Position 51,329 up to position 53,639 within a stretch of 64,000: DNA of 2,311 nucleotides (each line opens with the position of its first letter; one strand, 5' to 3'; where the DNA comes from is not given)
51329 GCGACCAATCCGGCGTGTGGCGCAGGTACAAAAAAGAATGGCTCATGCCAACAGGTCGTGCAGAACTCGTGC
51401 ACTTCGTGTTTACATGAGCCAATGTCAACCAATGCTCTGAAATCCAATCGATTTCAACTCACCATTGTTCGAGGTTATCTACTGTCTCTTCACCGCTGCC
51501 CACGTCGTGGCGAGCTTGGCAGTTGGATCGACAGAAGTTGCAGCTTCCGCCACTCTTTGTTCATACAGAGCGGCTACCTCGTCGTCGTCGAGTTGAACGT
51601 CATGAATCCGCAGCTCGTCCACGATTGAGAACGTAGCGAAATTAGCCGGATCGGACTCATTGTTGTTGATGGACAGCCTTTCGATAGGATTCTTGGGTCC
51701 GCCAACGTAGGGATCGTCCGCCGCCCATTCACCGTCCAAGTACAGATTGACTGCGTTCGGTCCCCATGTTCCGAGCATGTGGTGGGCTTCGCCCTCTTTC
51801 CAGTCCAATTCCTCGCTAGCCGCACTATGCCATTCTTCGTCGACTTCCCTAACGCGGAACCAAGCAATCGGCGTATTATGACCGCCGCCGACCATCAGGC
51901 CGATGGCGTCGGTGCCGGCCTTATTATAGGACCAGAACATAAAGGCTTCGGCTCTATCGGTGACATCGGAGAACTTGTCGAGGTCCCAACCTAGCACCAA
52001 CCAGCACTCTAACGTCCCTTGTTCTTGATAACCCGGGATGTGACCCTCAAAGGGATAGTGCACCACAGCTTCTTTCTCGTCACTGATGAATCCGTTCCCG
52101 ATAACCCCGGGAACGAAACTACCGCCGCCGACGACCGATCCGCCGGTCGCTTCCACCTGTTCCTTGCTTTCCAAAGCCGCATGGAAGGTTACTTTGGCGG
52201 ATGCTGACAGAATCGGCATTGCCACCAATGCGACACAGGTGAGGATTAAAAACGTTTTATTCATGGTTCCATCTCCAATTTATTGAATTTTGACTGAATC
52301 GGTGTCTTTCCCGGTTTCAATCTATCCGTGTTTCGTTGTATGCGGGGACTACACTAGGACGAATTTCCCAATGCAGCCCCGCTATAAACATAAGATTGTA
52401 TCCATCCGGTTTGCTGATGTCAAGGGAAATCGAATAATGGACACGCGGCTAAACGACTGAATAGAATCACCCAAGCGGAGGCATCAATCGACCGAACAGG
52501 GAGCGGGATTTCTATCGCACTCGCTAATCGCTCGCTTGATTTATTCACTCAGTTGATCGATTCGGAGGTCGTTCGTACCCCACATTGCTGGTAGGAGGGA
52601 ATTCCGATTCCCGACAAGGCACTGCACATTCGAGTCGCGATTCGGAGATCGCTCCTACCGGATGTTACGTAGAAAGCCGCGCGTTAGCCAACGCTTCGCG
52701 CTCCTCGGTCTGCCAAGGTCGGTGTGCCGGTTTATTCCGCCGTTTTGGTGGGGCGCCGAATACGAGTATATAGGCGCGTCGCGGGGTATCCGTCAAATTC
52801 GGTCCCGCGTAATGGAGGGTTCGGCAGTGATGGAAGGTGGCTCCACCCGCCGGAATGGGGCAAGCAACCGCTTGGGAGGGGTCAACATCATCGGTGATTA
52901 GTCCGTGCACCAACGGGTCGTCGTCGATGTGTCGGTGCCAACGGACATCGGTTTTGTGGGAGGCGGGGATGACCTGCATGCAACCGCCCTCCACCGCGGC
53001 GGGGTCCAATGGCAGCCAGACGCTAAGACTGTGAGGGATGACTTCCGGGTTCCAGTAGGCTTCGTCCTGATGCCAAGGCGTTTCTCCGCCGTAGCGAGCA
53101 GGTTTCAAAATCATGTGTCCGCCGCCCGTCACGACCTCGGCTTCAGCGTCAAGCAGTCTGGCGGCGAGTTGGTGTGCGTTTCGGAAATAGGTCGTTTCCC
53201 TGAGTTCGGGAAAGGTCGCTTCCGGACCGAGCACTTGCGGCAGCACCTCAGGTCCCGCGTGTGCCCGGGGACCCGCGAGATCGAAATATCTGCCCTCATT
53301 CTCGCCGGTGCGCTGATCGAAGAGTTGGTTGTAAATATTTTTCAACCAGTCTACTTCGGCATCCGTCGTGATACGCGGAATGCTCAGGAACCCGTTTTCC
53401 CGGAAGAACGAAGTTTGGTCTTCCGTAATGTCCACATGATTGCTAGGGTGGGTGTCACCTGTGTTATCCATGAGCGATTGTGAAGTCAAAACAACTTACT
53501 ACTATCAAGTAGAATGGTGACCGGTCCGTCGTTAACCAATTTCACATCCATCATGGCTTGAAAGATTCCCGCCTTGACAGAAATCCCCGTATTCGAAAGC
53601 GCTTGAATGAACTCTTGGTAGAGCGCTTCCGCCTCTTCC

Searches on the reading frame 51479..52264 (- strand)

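Call 58: search_protein_families(library=pfam, proteins=[window:51479-52264:-], max_evalue=0.00001)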
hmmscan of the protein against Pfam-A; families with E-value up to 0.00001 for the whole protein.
window:51479-52264:- (261 aa): 1 family
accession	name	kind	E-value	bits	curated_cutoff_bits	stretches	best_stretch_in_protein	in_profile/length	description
PF13385.13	Laminin_G_3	-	2.7e-08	34.5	27.6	1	98-231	27-151/151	Concanavalin A-like lectin/glucanases superfamily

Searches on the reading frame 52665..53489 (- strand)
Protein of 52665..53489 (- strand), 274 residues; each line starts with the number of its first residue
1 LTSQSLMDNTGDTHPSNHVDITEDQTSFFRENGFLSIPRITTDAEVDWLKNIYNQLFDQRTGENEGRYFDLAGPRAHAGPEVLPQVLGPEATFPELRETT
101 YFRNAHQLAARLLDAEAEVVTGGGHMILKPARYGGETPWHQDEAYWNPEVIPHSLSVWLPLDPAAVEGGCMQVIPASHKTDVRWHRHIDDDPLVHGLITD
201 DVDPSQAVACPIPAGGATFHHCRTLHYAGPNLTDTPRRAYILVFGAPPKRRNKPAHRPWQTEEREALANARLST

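Call 58: search_protein_families(library=pfam, proteins=[window:52665-53489:-], max_evalue=0.00001)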
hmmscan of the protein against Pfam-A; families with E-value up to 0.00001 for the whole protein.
window:52665-53489:- (274 aa): 1 family
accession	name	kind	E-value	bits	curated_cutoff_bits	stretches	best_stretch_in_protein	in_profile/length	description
PF05721.19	PhyH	-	1e-32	114.6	22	1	29-239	1-213/213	Phytanoyl-CoA dioxygenase (PhyH)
